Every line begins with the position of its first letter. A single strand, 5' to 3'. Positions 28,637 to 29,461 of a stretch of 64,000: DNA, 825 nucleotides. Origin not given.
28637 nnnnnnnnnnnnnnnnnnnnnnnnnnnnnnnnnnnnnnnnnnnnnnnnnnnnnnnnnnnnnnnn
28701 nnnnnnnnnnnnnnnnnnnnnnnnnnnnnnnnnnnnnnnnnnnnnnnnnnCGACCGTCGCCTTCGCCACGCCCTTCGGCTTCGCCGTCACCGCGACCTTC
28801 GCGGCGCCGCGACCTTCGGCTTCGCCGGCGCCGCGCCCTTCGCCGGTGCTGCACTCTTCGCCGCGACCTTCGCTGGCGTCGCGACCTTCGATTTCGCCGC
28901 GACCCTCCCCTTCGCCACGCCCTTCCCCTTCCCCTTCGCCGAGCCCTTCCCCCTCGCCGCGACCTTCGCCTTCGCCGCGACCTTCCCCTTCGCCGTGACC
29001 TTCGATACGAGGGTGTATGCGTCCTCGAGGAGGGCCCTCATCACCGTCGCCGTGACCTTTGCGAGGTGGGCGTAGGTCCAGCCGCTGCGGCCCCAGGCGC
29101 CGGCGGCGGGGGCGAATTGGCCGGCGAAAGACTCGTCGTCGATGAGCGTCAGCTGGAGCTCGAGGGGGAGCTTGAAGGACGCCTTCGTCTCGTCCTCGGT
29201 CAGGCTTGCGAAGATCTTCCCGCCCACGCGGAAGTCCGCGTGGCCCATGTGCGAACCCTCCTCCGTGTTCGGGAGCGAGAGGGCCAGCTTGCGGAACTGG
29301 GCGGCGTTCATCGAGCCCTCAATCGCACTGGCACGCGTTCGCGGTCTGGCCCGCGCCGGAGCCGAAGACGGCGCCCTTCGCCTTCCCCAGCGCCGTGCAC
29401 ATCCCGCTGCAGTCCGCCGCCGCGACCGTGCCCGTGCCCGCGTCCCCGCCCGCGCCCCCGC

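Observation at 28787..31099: Three-gene coupled operon: cNMP-binding protein, then Cys-rich mini-lipoprotein, then YjbR-fold protein with a histone-H1-like tail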

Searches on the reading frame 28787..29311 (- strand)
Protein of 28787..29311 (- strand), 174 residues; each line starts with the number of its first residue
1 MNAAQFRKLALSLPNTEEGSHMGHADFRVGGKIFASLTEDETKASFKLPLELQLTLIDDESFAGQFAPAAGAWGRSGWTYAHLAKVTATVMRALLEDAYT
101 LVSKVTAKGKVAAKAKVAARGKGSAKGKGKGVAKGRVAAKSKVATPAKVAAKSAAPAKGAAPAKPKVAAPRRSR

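Call 4: search_protein_families(library=pfam, proteins=[window:28787-29311:-], max_evalue=0.1)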
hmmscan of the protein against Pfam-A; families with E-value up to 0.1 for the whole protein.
window:28787-29311:- (174 aa): 2 families
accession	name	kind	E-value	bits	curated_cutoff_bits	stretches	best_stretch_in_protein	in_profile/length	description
PF04237.18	YjbR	-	2.2e-11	44.7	30.1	1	11-101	1-88/88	YjbR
PF25698.1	EBNA2_Core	-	0.034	13.8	35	1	105-157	232-283/389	EBNA-2 core transactivation domain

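Call 5: find_homologous_proteins(query=window:28787-29311:-)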
Query window:28787-29311:- (174 aa): 5045 proteins with E <= 0.001 among 7225 candidates; the best 120 are listed.
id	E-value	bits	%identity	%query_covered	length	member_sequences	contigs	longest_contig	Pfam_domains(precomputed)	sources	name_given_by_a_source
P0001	7.0e-101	353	100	100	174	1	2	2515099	PF04237.19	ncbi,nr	ncbi:MAG: MmcQ/YjbR family DNA-binding protein [Labilithrix sp.]|nr:MmcQ/YjbR family DNA-binding pro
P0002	4.3e-30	123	59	58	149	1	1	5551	PF04237.19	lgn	-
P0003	1.2e-29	122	58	59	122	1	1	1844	PF04237.19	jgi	-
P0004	9.2e-29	119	58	56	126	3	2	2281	PF04237.19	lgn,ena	-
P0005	1.5e-28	118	58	59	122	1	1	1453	PF04237.19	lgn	-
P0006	5.3e-28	116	56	59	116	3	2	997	PF04237.19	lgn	-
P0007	9.9e-28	115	51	77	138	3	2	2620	PF04237.19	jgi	jgi:predicted DNA-binding protein (MmcQ/YjbR family)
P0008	2.9e-27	114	49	77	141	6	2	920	PF04237.19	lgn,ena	-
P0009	5.5e-27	113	49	77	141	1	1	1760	PF04237.19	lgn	-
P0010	7.6e-27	112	56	59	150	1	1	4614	PF04237.19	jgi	jgi:hypothetical protein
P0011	9.7e-27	112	55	58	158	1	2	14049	PF04237.19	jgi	jgi:hypothetical protein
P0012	5.0e-26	110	55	59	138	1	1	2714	PF04237.19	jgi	jgi:hypothetical protein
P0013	9.0e-26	109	55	59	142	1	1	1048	PF04237.19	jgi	jgi:hypothetical protein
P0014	1.3e-25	108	57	58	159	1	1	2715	PF04237.19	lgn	-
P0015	1.7e-25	108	52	71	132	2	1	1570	PF04237.19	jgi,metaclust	metaclust:\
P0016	1.8e-25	108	54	59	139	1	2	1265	PF04237.19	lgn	-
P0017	2.5e-25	108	54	59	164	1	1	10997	PF04237.19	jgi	-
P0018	7.3e-25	106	52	59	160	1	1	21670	PF04237.19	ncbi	ncbi:MAG: MmcQ/YjbR family DNA-binding protein, partial [Kofleriaceae bacterium]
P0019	1.3e-24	105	53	59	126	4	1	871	PF04237.19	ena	-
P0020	2.0e-24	105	54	59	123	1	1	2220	PF04237.19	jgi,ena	-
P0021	4.5e-24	103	54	59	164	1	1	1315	PF04237.19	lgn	-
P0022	8.3e-24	103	48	71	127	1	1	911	PF04237.19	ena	-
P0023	9.4e-24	102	54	59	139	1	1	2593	PF04237.19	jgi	jgi:predicted DNA-binding protein (MmcQ/YjbR family)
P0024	1.5e-23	102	56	57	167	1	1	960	PF04237.19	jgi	jgi:hypothetical protein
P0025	1.7e-23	102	54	57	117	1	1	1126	PF04237.19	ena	-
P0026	4.7e-23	100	53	57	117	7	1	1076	PF04237.19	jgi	jgi:hypothetical protein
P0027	7.0e-23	100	50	59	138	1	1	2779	PF04237.19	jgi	jgi:hypothetical protein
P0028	7.2e-23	100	54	57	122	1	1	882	PF04237.19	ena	-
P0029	7.5e-23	99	51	58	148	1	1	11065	PF04237.19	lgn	-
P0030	1.5e-22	98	50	58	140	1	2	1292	PF04237.19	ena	-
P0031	4.6e-22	97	51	67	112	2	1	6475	PF04237.19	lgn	-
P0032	7.8e-22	96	51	59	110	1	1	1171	PF04237.19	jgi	jgi:hypothetical protein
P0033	1.8e-21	95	50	70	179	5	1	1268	PF04237.19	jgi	jgi:hypothetical protein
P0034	2.1e-21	95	49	57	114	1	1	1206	PF04237.19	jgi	jgi:hypothetical protein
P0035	2.5e-21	95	39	94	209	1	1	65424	PF04237.19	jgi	jgi:hypothetical protein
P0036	2.6e-21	94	50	59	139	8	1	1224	PF04237.19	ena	-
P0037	2.8e-21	94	54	57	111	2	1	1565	PF04237.19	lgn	-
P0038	3.6e-21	94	47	69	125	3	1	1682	PF04237.19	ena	-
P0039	3.8e-21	94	46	72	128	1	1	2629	PF04237.19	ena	-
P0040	5.0e-21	94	52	59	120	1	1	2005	PF04237.19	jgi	jgi:hypothetical protein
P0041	5.9e-21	93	52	60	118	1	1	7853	PF04237.19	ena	-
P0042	6.3e-21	93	54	53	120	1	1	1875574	PF04237.19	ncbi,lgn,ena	-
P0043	6.7e-21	93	49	59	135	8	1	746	PF04237.19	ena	-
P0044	1.1e-20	92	54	57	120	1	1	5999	PF04237.19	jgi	jgi:hypothetical protein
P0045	1.2e-20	92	55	57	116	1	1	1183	PF04237.19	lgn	-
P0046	1.3e-20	92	50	59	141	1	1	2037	PF04237.19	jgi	jgi:hypothetical protein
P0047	1.4e-20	92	49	66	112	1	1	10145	PF04237.19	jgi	jgi:hypothetical protein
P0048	1.7e-20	92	51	56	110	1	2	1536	PF04237.19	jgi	jgi:hypothetical protein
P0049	2.0e-20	92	48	59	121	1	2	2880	PF04237.19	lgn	-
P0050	2.2e-20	91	48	58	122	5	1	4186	PF04237.19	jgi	jgi:hypothetical protein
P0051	2.3e-20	91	53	62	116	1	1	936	PF04237.19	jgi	jgi:hypothetical protein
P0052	3.1e-20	91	45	57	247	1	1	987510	PF04237.19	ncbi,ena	-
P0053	3.1e-20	91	52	57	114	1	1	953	PF04237.19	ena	-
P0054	3.3e-20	91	50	57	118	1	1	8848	PF04237.19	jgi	jgi:hypothetical protein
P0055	3.5e-20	91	52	62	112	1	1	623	PF04237.19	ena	-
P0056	3.5e-20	91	47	59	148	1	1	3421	PF04237.19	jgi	jgi:hypothetical protein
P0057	3.7e-20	91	51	48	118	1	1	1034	PF04237.19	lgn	-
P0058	4.0e-20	91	53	57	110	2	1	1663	PF04237.19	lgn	-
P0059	4.0e-20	91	51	60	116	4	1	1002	PF04237.19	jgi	-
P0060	5.0e-20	90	56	57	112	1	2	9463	PF04237.19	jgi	jgi:hypothetical protein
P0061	5.3e-20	90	49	57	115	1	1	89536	PF04237.19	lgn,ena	-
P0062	5.5e-20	90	47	59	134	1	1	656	PF04237.19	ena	-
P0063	5.9e-20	90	50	52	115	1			PF04237.19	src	-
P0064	6.1e-20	90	44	64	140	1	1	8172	PF04237.19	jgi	-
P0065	6.4e-20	90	51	57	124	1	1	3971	PF04237.19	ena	-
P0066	6.7e-20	90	52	57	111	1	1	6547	PF04237.19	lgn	-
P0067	7.2e-20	90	53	59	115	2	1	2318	PF04237.19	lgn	-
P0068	7.4e-20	90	50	68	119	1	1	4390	PF04237.19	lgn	-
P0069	7.4e-20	90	55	59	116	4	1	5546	PF04237.19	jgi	jgi:hypothetical protein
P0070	7.5e-20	90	47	69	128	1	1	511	PF04237.19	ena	-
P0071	7.8e-20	90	53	57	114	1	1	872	PF04237.19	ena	-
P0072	8.6e-20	90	51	57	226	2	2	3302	PF04237.19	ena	-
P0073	1.1e-19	89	56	57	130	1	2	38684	PF04237.19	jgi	jgi:hypothetical protein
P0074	1.1e-19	89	48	69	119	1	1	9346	PF04237.19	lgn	-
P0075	1.2e-19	89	44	78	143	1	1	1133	PF04237.19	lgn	-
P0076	1.2e-19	89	42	97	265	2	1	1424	PF04237.19,PF08818.17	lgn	-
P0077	1.3e-19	89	52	57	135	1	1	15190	PF04237.19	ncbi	-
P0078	1.3e-19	89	53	66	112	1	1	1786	PF04237.19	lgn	-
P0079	1.3e-19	89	51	61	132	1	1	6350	PF04237.19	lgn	-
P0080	1.5e-19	89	45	59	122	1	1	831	PF04237.19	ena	-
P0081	1.5e-19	89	52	57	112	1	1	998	PF04237.19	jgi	jgi:hypothetical protein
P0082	1.9e-19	88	48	56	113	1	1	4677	PF04237.19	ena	-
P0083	1.9e-19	88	59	48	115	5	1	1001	PF04237.19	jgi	jgi:hypothetical protein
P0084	2.3e-19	88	53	57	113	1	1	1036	PF04237.19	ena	-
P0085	2.4e-19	88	56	50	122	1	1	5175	PF04237.19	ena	-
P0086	2.5e-19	88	51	57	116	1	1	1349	PF04237.19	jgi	jgi:hypothetical protein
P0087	2.5e-19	88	51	57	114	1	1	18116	PF04237.19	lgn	-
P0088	2.6e-19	88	50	61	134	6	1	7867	PF04237.19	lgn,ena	-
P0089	2.8e-19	88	52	57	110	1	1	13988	PF04237.19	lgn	-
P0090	2.8e-19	88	47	75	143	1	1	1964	PF04237.19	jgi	jgi:hypothetical protein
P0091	2.8e-19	88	50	59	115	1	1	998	PF04237.19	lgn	-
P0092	3.0e-19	88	51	57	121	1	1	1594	PF04237.19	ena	-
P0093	3.1e-19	88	52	59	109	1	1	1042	PF04237.19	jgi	jgi:hypothetical protein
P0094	3.2e-19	88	48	69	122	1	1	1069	PF04237.19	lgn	-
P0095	3.3e-19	88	47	63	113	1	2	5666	PF04237.19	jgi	jgi:hypothetical protein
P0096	3.3e-19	88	52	57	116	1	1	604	PF04237.19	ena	-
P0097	3.6e-19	87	49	59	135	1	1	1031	PF04237.19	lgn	-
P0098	3.8e-19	87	56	55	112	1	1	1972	PF04237.19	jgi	jgi:hypothetical protein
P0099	3.8e-19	87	51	57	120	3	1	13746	PF04237.19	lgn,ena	-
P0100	3.9e-19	87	54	57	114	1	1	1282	PF04237.19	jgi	jgi:hypothetical protein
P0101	4.1e-19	87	49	60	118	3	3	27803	PF04237.19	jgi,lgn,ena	jgi:hypothetical protein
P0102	4.5e-19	87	48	74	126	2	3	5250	PF04237.19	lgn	-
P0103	4.6e-19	87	53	57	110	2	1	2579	PF04237.19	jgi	jgi:hypothetical protein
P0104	4.9e-19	87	46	70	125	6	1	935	PF04237.19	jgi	-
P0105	5.0e-19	87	49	57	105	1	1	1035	PF04237.19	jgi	jgi:predicted DNA-binding protein (MmcQ/YjbR family)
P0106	5.4e-19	87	51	57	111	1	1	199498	PF04237.19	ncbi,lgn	-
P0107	5.7e-19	87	57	54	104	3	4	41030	PF04237.19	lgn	-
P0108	5.7e-19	87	51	59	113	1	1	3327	PF04237.19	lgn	-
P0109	6.3e-19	87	48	62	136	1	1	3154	PF04237.19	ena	-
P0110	6.3e-19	87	45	78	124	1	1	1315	PF04237.19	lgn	-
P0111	6.3e-19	87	50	65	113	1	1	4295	PF04237.19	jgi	jgi:hypothetical protein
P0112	6.9e-19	87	47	67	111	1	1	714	PF04237.19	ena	-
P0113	7.1e-19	87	49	57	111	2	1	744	PF04237.19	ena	-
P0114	7.6e-19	86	49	60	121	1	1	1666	PF04237.19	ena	-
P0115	7.6e-19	86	52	57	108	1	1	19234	PF04237.19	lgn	-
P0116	7.7e-19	86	52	57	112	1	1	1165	PF04237.19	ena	-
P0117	8.1e-19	86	49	57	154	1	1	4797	PF04237.19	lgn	-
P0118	8.2e-19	86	45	68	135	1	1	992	PF04237.19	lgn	-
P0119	8.2e-19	86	56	45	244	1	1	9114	PF04237.19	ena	-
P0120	8.4e-19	86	51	57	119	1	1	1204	PF04237.19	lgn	-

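Call 18: find_encoding_contigs(protein=P0002, flank=4000, max_places=2)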
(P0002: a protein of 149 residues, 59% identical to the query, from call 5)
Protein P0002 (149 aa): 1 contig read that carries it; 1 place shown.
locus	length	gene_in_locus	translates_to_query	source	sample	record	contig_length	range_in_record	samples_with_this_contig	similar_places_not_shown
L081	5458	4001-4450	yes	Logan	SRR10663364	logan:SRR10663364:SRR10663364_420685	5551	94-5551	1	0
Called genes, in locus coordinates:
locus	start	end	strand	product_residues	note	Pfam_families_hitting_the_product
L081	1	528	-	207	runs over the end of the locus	?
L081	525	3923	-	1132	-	PF13361:UvrD_C (faint), PF12705:PDDEXK_1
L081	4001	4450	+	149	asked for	PF04237:YjbR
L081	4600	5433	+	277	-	-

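Call 19: find_encoding_contigs(protein=P0011, flank=4000, max_places=2)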
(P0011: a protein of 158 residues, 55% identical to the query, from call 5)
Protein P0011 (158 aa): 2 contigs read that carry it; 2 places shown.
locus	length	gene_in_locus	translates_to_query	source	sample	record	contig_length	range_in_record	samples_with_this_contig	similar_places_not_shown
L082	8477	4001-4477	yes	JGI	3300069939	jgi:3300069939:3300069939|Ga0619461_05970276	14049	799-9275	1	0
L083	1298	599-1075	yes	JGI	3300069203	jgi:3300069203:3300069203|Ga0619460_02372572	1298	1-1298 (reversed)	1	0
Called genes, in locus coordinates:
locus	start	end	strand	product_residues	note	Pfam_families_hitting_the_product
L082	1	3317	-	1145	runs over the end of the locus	PF13361:UvrD_C (faint), PF12705:PDDEXK_1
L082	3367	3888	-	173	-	-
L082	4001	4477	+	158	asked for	PF04237:YjbR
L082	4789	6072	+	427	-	PF04015:DUF362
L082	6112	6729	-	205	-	-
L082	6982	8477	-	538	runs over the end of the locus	-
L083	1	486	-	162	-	?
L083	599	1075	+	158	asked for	PF04237:YjbR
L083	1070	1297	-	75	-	?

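Call 20: find_encoding_contigs(protein=P0018, flank=4000, max_places=2)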
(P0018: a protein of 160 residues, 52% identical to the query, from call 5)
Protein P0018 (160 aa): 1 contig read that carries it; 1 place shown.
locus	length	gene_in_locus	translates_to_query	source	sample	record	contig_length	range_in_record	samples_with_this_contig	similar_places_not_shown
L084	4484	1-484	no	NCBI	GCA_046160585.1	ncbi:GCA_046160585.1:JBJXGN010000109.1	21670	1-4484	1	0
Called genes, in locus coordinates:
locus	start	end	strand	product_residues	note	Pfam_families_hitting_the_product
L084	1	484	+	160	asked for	PF04237:YjbR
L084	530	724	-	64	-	-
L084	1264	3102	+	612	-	PF00069:Pkinase, PF07714:PK_Tyr_Ser-Thr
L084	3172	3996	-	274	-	-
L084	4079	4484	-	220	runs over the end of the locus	-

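Call 21: find_encoding_contigs(protein=P0035, flank=4000, max_places=2)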
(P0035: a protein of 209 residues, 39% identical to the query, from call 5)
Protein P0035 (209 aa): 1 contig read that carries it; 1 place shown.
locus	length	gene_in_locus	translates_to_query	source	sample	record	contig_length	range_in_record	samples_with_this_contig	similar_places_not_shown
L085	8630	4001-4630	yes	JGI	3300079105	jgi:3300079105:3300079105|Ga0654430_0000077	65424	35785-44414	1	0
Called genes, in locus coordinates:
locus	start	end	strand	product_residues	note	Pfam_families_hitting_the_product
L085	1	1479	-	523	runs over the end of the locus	-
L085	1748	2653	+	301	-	PF00775:Dioxygenase_C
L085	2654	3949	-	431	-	PF01425:Amidase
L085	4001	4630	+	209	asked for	PF04237:YjbR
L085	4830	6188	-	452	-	PF01554:MatE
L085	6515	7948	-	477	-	-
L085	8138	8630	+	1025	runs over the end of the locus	PF00486:Trans_reg_C, PF13191:AAA_16, PF13401:AAA_22 (weak)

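Call 26: search_solved_structures(query=window:28787-29311:-, max_evalue=1, show_alignments=2)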
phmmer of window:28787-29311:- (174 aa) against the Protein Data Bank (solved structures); distinct sequences matched with E-value up to 1: 3.
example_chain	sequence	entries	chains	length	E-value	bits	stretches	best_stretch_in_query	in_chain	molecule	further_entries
1b34_A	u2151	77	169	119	0.23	15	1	100-136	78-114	PROTEIN (SMALL NUCLEAR RIBONUCLEOPROTEIN SM D1) | Small nuclear ribonucleoprotein Sm D1 | SmD1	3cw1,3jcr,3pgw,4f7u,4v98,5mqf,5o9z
4wzj_C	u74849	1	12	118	0.25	14.8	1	100-136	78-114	Small nuclear ribonucleoprotein Sm D1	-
9e3b_M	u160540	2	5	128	0.26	14.8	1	100-136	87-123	Small nuclear ribonucleoprotein Sm D1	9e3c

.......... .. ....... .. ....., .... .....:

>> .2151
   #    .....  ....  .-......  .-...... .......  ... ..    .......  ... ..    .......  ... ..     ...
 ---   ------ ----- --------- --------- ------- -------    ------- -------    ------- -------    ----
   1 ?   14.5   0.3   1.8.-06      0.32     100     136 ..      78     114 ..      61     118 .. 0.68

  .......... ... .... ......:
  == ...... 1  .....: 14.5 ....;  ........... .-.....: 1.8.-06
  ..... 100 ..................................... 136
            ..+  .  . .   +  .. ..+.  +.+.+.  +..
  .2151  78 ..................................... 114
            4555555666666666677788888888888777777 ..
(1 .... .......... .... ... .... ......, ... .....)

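Call 27: search_protein_families(library=ncbifam, proteins=[window:28787-29311:-], max_evalue=0.01)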
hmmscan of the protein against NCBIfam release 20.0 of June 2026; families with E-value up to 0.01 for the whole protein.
window:28787-29311:- (174 aa): 1 family
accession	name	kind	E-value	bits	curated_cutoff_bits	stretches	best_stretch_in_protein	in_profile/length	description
NF007603.0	PRK10250.1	equivalog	0.0022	18.2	183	1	6-108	10-113/122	MmcQ/YjbR family DNA-binding protein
